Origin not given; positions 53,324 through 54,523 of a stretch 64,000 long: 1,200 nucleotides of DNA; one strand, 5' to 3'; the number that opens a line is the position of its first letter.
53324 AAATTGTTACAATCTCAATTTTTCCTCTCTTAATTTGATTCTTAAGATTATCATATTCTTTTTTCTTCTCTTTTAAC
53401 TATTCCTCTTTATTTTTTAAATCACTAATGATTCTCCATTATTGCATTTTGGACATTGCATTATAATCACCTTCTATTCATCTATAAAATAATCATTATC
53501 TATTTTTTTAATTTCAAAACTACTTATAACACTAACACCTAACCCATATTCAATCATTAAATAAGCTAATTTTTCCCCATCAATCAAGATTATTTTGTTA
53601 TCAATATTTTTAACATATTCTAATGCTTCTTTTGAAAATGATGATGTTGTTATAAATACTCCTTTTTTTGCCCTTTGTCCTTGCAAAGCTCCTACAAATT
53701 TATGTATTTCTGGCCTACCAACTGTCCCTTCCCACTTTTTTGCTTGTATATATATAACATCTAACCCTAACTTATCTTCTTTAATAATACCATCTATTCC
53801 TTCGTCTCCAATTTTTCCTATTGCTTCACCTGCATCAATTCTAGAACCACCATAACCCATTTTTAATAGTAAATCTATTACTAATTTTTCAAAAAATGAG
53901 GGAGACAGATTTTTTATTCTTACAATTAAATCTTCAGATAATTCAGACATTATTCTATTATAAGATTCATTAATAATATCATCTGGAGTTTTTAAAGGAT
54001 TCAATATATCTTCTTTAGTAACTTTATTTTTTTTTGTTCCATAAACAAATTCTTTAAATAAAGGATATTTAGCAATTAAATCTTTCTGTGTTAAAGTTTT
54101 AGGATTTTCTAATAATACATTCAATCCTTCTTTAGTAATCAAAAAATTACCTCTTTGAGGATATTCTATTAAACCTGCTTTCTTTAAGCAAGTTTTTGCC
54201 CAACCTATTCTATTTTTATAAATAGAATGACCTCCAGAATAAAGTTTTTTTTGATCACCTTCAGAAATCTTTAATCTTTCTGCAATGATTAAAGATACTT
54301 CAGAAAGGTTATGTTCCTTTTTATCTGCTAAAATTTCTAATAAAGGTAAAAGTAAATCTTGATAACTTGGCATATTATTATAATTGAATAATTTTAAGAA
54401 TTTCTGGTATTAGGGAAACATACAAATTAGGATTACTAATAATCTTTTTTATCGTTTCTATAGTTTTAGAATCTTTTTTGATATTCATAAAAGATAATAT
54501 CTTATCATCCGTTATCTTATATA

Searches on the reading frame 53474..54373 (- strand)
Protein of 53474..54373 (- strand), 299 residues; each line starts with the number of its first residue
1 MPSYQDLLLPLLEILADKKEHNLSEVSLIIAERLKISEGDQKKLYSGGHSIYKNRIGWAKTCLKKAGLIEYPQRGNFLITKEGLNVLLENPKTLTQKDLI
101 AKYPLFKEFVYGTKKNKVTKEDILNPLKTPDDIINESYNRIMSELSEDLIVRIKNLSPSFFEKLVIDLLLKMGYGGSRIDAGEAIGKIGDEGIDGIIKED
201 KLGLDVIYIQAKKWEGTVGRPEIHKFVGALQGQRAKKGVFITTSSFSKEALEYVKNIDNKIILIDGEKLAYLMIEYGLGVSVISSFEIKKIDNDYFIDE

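Call 83: search_protein_families(library=pfam, proteins=[window:53474-54373:-], max_evalue=0.00001)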
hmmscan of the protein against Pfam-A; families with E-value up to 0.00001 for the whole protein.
window:53474-54373:- (299 aa): 4 families
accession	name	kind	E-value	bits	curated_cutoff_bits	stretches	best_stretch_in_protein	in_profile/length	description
PF04471.18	Mrr_cat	-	1.4e-36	125.6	21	1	153-273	1-115/115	Restriction endonuclease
PF14338.12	Mrr_N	-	9.2e-25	87.1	29.5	1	4-87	1-85/87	Mrr N-terminal domain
PF22722.2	NA-iREase1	-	3e-10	40.5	27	1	188-269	22-104/106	NACHT-associated inactive Restriction Endonuclease 1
PF13156.12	Mrr_cat_2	-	1.9e-07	31.5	22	1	189-276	28-117/127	Restriction endonuclease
